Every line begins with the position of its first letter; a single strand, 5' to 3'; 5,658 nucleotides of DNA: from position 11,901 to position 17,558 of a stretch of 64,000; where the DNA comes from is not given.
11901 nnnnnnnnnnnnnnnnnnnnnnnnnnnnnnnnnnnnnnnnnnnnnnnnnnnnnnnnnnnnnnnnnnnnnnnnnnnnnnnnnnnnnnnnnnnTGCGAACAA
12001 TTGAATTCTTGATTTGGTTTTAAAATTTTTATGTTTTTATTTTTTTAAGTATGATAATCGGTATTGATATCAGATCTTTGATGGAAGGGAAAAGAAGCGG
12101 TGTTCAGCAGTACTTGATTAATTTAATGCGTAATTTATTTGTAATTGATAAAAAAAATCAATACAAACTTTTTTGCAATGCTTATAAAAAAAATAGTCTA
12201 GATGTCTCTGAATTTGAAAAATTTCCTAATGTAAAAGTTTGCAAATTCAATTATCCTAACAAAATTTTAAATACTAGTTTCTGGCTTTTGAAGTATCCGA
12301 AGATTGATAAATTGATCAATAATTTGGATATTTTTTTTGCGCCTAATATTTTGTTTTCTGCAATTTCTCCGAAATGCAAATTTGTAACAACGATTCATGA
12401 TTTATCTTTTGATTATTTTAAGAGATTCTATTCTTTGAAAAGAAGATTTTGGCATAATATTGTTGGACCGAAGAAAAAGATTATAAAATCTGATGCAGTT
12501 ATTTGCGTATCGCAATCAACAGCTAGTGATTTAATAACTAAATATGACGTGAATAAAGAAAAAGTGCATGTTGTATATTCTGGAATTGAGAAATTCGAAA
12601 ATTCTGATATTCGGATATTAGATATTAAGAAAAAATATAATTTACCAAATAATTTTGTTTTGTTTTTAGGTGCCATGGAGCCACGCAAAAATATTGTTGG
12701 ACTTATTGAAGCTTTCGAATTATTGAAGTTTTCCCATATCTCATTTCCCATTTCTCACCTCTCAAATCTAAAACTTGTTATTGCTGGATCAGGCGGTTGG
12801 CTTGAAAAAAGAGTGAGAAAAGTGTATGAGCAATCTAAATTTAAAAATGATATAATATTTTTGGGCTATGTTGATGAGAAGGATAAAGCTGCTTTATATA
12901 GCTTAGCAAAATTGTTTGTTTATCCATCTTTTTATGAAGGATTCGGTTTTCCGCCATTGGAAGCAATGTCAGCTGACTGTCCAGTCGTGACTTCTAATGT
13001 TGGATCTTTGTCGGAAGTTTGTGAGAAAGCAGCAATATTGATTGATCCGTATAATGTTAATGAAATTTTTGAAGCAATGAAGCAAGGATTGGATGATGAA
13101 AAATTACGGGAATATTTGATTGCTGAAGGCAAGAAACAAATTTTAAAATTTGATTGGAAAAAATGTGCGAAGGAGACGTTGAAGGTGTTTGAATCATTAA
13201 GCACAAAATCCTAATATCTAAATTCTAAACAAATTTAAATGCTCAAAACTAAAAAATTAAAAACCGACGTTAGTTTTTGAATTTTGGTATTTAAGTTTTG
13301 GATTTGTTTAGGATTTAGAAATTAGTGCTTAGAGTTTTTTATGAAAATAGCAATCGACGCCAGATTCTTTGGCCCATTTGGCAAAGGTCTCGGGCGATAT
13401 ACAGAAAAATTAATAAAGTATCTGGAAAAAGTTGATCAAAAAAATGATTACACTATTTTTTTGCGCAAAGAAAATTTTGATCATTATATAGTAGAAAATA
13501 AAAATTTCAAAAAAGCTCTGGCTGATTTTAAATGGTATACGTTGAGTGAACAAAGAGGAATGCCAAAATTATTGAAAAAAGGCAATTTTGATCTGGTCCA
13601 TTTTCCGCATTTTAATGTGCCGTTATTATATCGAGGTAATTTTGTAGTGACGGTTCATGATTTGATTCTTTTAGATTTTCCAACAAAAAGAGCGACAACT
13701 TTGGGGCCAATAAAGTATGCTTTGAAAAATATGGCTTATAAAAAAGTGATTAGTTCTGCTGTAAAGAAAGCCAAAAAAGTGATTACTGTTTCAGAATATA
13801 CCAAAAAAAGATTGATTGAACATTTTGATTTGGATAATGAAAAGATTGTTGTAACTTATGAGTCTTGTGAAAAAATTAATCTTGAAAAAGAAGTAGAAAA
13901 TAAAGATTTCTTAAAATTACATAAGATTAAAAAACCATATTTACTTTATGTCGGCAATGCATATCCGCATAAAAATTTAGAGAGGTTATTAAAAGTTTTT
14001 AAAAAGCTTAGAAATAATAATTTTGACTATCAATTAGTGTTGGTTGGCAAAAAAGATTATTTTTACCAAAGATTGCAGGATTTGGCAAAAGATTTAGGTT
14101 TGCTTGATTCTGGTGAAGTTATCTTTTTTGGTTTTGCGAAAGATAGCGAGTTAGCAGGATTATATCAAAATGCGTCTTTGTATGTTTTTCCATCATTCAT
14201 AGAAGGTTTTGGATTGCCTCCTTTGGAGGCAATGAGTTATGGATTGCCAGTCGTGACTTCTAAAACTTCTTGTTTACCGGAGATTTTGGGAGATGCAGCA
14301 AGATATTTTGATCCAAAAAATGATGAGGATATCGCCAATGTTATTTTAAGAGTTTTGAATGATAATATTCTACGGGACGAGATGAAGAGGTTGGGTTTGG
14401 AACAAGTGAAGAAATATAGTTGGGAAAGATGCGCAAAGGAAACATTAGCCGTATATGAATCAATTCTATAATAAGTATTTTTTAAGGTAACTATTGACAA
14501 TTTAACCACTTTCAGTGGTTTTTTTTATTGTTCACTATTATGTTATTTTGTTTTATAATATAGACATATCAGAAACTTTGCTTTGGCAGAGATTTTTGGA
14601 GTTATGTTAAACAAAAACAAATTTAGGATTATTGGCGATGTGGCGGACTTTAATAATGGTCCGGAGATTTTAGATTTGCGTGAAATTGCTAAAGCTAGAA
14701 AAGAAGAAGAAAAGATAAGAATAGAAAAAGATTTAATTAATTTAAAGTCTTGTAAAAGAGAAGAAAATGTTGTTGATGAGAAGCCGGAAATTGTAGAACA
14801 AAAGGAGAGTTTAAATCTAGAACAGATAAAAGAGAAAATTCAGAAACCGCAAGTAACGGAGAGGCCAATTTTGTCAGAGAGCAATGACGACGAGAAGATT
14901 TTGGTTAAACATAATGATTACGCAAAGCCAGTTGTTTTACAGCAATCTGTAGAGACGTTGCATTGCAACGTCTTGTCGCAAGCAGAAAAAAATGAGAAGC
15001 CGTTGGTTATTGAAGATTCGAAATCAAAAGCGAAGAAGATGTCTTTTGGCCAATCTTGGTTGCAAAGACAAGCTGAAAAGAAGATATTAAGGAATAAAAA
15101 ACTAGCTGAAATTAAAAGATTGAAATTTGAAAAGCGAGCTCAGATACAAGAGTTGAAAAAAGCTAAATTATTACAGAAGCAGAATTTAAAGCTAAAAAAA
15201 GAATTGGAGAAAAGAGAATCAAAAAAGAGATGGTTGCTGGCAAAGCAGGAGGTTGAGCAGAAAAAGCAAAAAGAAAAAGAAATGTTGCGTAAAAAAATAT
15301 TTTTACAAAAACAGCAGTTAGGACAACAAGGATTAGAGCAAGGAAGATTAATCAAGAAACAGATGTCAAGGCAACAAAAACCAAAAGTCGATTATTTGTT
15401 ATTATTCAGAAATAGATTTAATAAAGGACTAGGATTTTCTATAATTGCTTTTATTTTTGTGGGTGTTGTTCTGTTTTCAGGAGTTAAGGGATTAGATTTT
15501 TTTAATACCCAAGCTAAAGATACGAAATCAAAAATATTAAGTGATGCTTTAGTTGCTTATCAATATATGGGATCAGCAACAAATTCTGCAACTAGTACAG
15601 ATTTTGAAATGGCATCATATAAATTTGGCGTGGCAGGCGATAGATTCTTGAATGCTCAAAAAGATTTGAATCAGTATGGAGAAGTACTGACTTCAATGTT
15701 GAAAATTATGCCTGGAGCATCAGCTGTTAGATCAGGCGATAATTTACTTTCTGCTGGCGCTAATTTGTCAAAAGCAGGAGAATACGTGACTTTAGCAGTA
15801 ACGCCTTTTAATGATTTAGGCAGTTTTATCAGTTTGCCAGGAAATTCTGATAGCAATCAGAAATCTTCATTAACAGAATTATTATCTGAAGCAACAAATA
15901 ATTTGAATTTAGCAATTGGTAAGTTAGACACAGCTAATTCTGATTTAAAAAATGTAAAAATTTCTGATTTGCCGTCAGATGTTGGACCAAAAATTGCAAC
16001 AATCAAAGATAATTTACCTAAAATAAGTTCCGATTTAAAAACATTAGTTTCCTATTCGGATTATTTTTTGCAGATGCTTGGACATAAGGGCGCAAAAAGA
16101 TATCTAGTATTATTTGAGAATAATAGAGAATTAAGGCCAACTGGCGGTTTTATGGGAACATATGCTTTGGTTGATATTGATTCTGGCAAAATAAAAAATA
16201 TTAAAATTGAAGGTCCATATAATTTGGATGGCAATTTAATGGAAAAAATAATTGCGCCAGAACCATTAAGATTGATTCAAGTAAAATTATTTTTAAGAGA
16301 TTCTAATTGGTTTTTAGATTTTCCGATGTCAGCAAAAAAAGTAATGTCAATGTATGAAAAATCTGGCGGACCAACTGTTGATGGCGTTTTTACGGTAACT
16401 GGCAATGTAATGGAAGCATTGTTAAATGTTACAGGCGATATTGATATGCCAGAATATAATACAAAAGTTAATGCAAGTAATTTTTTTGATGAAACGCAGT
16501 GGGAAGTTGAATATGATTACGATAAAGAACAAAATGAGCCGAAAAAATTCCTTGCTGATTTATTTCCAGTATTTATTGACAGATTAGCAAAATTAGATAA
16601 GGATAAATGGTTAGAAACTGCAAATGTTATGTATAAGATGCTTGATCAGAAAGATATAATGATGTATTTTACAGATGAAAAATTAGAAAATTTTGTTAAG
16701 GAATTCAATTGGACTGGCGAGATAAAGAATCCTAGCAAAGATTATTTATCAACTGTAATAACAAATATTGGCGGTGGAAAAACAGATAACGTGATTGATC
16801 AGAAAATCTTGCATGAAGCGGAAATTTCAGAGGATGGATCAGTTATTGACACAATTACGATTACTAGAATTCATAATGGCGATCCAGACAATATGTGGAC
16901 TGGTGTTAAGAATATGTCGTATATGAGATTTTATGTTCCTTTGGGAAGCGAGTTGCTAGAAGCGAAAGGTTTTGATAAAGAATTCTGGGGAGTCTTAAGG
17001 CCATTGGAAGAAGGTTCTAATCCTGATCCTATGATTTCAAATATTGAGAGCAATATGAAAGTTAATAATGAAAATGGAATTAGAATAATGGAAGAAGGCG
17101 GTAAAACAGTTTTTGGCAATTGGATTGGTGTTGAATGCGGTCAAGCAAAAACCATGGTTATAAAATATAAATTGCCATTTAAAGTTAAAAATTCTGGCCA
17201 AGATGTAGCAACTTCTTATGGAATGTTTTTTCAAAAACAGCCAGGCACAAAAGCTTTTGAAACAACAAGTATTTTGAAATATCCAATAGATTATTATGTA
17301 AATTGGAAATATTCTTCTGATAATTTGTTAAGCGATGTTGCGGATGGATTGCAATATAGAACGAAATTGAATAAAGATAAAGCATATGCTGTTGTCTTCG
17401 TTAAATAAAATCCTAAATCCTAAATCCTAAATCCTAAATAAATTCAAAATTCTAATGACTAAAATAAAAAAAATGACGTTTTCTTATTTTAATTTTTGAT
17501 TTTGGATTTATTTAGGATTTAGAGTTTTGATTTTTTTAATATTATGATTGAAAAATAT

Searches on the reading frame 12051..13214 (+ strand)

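Call 12: search_protein_families(library=pfam, proteins=[window:12051-13214:+], max_evalue=0.001)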
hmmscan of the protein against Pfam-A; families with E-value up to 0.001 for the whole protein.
window:12051-13214:+ (387 aa): 6 families
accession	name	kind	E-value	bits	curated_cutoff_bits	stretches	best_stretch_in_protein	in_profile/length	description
PF00534.26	Glycos_transf_1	-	1.1e-37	129.7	26.4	1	194-363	7-172/172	Glycosyl transferases group 1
PF13692.12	Glyco_trans_1_4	-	7.4e-28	98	27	1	203-349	4-142/142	Glycosyl transferases group 1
PF13439.12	Glyco_transf_4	-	1.6e-14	54.7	28.5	1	16-180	2-167/170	Glycosyltransferase Family 4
PF20706.3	GT4-conflict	-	4.7e-06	26.3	26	1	200-316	197-312/385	Family 4 Glycosyltransferase in conflict systems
PF13524.12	Glyco_trans_1_2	-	2e-05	25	25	1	236-373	11-139/144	Glycosyl transferase-like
PF00982.27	Glyco_transf_20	-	0.00019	20.8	32.5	1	268-378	353-469/473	Glycosyltransferase family 20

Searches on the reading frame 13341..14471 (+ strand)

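Call 12: search_protein_families(library=pfam, proteins=[window:13341-14471:+], max_evalue=0.001)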
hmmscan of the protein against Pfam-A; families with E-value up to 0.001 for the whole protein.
window:13341-14471:+ (376 aa): 4 families
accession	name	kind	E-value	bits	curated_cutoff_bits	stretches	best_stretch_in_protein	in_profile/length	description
PF00534.26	Glycos_transf_1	-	7.7e-38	130.2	26.4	1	193-350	10-167/172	Glycosyl transferases group 1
PF13692.12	Glyco_trans_1_4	-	1.3e-29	103.7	27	1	199-341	2-142/142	Glycosyl transferases group 1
PF13439.12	Glyco_transf_4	-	5.1e-15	56.4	28.5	1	16-173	3-163/170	Glycosyltransferase Family 4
PF20706.3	GT4-conflict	-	3.4e-13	49.8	26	1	141-341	144-357/385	Family 4 Glycosyltransferase in conflict systems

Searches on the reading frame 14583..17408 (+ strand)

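Call 13: search_protein_families(library=pfam, proteins=[window:14583-17408:+], max_evalue=0.001)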
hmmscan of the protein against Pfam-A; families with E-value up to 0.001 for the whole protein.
window:14583-17408:+ (941 aa): 1 family
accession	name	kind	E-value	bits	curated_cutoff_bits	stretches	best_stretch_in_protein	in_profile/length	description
PF13196.11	DUF4012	-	9e-27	94.8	28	1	503-638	2-139/144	Protein of unknown function (DUF4012)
